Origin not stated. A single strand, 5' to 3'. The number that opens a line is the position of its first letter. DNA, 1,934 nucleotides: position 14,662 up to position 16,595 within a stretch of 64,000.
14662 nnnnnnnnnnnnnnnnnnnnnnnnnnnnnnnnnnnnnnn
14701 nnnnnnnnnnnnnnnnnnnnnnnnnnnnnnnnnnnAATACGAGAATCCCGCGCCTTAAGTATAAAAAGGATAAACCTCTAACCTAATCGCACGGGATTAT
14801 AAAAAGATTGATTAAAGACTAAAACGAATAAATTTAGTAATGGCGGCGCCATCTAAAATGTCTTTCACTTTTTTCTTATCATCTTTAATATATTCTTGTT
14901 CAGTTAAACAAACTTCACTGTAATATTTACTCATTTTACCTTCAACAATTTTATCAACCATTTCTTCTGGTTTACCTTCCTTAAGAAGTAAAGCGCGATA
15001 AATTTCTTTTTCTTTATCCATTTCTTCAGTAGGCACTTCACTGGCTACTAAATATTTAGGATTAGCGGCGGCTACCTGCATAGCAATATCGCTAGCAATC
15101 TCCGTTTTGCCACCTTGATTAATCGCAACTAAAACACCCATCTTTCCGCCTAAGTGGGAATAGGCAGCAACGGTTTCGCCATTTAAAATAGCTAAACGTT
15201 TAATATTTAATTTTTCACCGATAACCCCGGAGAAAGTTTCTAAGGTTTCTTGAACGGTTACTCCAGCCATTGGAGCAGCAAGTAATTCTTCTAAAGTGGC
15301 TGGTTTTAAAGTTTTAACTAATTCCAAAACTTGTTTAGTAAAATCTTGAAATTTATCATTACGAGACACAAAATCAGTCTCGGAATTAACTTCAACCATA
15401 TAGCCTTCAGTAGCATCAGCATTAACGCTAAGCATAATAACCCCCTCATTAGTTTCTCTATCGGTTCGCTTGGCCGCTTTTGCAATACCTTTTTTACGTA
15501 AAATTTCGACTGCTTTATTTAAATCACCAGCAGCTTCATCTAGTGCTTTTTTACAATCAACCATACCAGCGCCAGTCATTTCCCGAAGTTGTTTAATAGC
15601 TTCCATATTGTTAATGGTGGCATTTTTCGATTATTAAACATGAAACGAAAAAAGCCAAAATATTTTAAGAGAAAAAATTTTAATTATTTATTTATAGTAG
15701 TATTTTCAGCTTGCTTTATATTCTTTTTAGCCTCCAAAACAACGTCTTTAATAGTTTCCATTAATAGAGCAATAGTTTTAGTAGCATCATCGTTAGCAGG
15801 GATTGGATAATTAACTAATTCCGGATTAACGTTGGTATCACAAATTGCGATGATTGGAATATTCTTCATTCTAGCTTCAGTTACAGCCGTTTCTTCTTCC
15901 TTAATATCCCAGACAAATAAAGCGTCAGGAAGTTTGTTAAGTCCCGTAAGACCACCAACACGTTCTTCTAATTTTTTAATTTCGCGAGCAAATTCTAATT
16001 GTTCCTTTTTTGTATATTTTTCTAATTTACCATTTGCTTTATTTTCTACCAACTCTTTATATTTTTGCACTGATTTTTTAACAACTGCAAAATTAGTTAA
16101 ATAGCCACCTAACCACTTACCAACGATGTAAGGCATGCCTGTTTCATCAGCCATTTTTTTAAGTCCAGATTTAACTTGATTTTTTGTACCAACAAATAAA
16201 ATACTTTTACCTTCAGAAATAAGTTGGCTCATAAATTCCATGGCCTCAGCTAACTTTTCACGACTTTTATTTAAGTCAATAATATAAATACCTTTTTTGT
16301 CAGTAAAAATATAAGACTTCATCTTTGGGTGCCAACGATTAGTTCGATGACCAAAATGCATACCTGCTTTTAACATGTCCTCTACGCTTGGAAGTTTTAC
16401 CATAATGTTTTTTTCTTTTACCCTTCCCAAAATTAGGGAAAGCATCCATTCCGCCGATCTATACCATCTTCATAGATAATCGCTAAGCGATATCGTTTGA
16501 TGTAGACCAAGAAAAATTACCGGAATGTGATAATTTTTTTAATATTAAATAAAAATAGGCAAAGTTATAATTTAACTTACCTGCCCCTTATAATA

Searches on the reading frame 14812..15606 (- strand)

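Call 60: search_protein_families(library=pfam, proteins=[window:14812-15606:-], max_evalue=0.0001)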
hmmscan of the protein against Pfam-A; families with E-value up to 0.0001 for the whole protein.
window:14812-15606:- (264 aa): 1 family
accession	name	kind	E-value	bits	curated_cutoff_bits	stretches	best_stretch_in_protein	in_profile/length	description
PF00889.24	EF_TS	-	3.7e-66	223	27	1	68-263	1-201/204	Elongation factor TS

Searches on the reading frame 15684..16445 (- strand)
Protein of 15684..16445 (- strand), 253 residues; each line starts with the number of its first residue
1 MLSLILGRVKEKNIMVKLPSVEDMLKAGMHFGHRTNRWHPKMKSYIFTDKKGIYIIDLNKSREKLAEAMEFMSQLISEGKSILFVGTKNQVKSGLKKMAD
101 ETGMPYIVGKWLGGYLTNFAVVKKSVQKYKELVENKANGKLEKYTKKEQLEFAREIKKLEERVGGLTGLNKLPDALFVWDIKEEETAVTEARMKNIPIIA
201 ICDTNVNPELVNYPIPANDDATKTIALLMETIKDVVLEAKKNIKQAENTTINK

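Call 60: search_protein_families(library=pfam, proteins=[window:15684-16445:-], max_evalue=0.0001)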
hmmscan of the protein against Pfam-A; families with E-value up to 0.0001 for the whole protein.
window:15684-16445:- (253 aa): 1 family
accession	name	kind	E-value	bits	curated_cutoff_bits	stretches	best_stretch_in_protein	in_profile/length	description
PF00318.25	Ribosomal_S2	-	3.4e-81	272.1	26.1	1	24-238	1-215/216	Ribosomal protein S2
